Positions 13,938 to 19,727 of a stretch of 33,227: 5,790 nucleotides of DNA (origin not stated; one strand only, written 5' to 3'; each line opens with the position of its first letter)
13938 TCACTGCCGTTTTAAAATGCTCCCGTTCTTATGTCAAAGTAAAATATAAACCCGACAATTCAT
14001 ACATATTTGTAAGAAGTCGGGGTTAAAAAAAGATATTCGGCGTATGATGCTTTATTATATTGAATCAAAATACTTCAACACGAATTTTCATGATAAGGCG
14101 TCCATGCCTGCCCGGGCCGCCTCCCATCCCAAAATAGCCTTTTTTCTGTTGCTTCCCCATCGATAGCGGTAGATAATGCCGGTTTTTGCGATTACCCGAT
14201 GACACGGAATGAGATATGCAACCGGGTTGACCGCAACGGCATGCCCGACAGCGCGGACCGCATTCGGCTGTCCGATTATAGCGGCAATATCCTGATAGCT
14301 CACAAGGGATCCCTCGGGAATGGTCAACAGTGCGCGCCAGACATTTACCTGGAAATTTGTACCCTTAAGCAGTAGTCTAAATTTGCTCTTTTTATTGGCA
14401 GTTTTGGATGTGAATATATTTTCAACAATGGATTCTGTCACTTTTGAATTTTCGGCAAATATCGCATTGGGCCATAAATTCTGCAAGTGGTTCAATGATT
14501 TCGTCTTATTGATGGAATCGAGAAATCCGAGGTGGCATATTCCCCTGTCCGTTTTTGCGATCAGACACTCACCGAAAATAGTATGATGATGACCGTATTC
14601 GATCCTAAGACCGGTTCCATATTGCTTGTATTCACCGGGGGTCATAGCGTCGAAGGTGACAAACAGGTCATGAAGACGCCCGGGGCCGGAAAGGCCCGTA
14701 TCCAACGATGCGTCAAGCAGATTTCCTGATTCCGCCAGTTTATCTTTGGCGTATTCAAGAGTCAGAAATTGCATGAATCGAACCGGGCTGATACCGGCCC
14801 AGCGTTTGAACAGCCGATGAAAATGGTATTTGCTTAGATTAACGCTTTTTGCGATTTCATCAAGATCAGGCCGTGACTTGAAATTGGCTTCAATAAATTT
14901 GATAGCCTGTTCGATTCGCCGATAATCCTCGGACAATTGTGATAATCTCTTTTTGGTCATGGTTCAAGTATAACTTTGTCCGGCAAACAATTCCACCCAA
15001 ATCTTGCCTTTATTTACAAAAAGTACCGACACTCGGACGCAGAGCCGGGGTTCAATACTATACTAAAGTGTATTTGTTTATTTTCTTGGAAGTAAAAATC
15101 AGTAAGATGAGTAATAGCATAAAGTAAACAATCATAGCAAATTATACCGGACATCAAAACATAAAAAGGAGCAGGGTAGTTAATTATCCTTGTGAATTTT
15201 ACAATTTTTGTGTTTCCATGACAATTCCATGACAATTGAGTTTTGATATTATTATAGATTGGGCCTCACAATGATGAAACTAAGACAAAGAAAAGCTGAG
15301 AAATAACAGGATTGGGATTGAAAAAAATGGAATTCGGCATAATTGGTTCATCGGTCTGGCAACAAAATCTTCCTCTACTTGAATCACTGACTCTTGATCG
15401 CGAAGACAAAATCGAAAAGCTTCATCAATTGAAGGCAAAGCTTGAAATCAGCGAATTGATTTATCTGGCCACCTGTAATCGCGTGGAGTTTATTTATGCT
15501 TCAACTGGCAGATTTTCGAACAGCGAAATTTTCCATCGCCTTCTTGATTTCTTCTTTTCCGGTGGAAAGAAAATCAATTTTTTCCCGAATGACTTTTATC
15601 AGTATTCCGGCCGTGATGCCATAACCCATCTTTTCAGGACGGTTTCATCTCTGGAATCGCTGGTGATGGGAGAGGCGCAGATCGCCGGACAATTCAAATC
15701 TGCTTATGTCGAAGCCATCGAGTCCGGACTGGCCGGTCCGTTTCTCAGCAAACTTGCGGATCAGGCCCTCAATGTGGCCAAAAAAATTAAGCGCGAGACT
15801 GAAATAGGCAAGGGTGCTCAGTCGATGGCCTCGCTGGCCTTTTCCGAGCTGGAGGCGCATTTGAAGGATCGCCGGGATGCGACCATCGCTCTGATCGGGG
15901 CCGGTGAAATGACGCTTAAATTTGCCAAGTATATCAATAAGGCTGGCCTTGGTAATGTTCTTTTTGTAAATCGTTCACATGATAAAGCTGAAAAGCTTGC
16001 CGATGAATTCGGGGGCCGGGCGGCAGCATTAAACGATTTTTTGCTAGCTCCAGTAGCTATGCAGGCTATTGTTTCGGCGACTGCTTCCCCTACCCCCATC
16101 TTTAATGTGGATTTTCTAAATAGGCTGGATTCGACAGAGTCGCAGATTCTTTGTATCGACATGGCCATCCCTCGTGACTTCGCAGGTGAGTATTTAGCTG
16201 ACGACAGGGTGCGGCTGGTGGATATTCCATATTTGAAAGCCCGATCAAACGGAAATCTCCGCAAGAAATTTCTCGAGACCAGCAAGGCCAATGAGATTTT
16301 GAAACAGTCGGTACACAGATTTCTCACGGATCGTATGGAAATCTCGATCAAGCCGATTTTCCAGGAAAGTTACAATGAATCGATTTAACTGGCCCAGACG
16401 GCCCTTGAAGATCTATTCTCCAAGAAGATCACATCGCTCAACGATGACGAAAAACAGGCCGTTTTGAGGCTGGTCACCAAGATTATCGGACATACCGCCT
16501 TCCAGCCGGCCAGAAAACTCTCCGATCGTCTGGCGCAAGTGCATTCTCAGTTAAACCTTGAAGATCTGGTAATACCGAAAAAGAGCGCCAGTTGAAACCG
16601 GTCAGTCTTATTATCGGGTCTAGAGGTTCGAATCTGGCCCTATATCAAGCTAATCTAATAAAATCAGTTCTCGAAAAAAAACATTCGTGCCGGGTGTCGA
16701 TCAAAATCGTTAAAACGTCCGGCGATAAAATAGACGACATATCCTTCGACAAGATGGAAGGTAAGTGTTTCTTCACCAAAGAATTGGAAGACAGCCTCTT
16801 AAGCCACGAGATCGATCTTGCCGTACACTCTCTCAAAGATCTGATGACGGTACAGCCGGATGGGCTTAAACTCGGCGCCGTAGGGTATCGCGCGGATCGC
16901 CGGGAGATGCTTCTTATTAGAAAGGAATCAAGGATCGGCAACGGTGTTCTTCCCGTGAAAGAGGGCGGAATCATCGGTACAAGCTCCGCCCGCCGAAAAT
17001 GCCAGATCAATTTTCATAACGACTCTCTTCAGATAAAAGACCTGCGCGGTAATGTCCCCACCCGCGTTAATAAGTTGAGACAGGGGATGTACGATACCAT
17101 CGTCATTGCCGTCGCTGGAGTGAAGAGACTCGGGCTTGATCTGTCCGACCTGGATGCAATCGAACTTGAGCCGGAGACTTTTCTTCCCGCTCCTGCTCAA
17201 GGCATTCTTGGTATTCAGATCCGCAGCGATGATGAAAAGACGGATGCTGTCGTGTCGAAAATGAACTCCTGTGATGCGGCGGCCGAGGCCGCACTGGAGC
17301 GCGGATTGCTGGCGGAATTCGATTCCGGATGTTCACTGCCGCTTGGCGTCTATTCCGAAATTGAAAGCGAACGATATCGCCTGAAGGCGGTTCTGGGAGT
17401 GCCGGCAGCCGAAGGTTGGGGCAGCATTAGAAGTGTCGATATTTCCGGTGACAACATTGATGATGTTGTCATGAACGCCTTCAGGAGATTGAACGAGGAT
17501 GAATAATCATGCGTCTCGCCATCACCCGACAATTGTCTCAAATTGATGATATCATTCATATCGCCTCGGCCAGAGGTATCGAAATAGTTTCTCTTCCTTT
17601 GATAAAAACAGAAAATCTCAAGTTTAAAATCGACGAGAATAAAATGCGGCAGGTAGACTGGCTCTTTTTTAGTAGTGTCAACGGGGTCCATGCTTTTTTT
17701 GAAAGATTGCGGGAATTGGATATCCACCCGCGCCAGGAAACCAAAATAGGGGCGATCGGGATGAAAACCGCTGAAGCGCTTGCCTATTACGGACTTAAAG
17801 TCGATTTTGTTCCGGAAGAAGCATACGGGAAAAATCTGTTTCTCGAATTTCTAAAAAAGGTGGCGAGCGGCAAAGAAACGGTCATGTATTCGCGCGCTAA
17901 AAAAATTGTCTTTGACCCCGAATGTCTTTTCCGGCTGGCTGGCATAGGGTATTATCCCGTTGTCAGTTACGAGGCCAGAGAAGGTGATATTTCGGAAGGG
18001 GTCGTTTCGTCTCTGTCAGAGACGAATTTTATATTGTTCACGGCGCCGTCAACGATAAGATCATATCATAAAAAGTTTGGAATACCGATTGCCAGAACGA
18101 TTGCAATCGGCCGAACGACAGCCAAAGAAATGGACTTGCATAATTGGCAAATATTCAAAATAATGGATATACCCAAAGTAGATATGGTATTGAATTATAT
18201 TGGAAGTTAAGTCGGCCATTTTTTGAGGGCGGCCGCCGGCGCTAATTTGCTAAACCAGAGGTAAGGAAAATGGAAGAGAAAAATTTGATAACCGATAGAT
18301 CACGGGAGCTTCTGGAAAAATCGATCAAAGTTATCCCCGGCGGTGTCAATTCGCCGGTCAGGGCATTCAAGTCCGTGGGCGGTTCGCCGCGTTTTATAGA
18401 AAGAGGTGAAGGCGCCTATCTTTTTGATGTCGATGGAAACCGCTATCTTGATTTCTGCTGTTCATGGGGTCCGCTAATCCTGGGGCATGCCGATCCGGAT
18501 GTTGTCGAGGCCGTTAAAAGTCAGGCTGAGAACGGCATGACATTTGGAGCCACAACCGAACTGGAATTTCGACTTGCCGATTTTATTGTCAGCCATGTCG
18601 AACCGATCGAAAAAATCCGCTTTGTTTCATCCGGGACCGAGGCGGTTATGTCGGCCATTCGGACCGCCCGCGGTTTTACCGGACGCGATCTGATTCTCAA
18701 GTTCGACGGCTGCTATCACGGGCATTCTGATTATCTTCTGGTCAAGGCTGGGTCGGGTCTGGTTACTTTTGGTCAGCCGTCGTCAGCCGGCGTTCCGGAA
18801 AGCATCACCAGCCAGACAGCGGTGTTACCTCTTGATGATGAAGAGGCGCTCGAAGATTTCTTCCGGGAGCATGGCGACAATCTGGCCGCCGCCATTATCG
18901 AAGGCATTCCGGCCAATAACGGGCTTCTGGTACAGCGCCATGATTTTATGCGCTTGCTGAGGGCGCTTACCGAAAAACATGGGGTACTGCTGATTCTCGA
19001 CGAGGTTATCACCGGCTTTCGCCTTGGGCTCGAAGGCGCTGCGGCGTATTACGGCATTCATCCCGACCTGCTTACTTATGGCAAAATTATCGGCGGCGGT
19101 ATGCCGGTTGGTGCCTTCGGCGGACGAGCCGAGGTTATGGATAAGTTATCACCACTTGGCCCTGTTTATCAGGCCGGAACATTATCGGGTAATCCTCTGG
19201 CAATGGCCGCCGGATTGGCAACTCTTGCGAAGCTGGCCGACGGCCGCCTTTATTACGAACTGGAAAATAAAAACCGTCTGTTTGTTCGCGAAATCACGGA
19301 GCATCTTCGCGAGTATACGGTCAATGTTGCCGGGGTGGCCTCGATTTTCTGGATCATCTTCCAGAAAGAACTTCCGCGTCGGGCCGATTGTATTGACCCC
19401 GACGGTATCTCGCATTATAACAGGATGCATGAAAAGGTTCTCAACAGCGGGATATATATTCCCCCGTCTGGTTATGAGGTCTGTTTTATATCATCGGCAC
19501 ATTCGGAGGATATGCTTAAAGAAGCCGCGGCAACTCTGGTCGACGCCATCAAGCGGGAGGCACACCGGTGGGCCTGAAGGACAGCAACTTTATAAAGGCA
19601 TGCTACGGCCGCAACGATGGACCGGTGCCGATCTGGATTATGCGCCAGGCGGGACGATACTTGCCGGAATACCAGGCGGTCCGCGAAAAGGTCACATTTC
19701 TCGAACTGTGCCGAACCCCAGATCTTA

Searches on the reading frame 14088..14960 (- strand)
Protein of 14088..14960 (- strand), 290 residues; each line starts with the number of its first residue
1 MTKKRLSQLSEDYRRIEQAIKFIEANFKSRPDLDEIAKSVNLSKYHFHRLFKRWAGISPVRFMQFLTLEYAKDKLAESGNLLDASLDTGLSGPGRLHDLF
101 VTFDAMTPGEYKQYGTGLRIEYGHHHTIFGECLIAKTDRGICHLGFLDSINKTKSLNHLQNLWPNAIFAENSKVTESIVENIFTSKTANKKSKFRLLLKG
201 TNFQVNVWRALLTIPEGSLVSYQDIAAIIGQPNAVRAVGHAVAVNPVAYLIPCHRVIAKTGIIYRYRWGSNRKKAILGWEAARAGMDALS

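Call 28: search_protein_families(library=pfam, max_evalue=0.00001, proteins=[window:14088-14960:-])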
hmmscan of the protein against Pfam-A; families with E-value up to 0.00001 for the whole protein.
window:14088-14960:- (290 aa): 3 families
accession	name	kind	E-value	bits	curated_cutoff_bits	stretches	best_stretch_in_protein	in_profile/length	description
PF01035.26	DNA_binding_1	-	1.4e-28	99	27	1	202-281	1-80/81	6-O-methylguanine DNA methyltransferase, DNA binding domain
PF12833.13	HTH_18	-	3.3e-13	50.1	33.6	1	36-113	1-79/80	Helix-turn-helix domain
PF00165.29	HTH_AraC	-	1.6e-06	28.6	26.6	1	24-63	2-41/42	Bacterial regulatory helix-turn-helix proteins, AraC family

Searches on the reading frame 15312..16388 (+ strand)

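Call 28: search_protein_families(library=pfam, max_evalue=0.00001, proteins=[window:15312-16388:+])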
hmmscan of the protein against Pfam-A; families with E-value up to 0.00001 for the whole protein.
window:15312-16388:+ (358 aa): 2 families
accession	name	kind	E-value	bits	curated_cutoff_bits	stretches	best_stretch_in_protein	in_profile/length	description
PF05201.20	GlutR_N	-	8.1e-33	113.8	27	1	12-163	2-151/151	Glutamyl-tRNAGlu reductase, N-terminal domain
PF01488.26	Shikimate_DH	-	2.9e-21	76.4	24.3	1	183-309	6-136/138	Shikimate / quinate 5-dehydrogenase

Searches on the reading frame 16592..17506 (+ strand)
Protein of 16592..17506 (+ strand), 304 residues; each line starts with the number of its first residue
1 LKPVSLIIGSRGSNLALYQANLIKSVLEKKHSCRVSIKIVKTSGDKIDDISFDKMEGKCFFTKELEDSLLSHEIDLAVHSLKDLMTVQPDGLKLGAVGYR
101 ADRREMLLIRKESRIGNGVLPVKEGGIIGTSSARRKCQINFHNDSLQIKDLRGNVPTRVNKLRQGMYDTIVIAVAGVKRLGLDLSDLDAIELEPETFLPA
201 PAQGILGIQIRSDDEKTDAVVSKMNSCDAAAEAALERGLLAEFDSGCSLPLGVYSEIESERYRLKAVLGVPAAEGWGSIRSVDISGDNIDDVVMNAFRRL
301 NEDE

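Call 28: search_protein_families(library=pfam, max_evalue=0.00001, proteins=[window:16592-17506:+])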
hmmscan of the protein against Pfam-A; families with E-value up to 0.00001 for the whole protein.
window:16592-17506:+ (304 aa): 2 families
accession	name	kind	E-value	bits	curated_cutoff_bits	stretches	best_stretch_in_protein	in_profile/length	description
PF01379.25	Porphobil_deam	-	1.8e-66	224.1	22.1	1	6-217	1-205/207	Porphobilinogen deaminase, dipyromethane cofactor binding domain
PF03900.20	Porphobil_deamC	-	1.7e-07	31.9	26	1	232-271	3-42/74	Porphobilinogen deaminase, C-terminal domain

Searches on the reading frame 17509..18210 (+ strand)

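Call 29: search_protein_families(library=pfam, max_evalue=0.00001, proteins=[window:17509-18210:+])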
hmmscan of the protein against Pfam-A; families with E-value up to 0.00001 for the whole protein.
window:17509-18210:+ (233 aa): 1 family
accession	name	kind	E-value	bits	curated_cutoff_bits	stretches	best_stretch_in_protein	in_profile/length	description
PF02602.20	HEM4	-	8.7e-33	113.8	27.5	1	19-224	7-226/231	Uroporphyrinogen-III synthase HemD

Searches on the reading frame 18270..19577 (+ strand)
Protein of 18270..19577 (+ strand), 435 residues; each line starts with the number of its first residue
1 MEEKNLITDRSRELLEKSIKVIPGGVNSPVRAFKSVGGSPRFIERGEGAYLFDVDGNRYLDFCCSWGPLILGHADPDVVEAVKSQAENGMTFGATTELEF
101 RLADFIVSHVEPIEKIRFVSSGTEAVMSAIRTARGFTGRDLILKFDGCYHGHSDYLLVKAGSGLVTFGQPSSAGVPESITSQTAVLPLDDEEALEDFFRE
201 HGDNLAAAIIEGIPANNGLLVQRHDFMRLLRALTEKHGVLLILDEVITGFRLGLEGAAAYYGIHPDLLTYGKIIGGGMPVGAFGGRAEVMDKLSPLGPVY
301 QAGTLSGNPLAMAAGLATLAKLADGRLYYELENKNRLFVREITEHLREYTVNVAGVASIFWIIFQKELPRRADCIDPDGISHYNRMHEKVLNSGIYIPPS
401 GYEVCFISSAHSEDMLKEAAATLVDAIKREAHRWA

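Call 29: search_protein_families(library=pfam, max_evalue=0.00001, proteins=[window:18270-19577:+])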
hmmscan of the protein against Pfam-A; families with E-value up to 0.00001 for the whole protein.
window:18270-19577:+ (435 aa): 1 family
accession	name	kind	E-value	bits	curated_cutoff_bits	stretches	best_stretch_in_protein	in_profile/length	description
PF00202.27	Aminotran_3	-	1.8e-73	248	30.5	1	40-410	10-384/403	Aminotransferase class-III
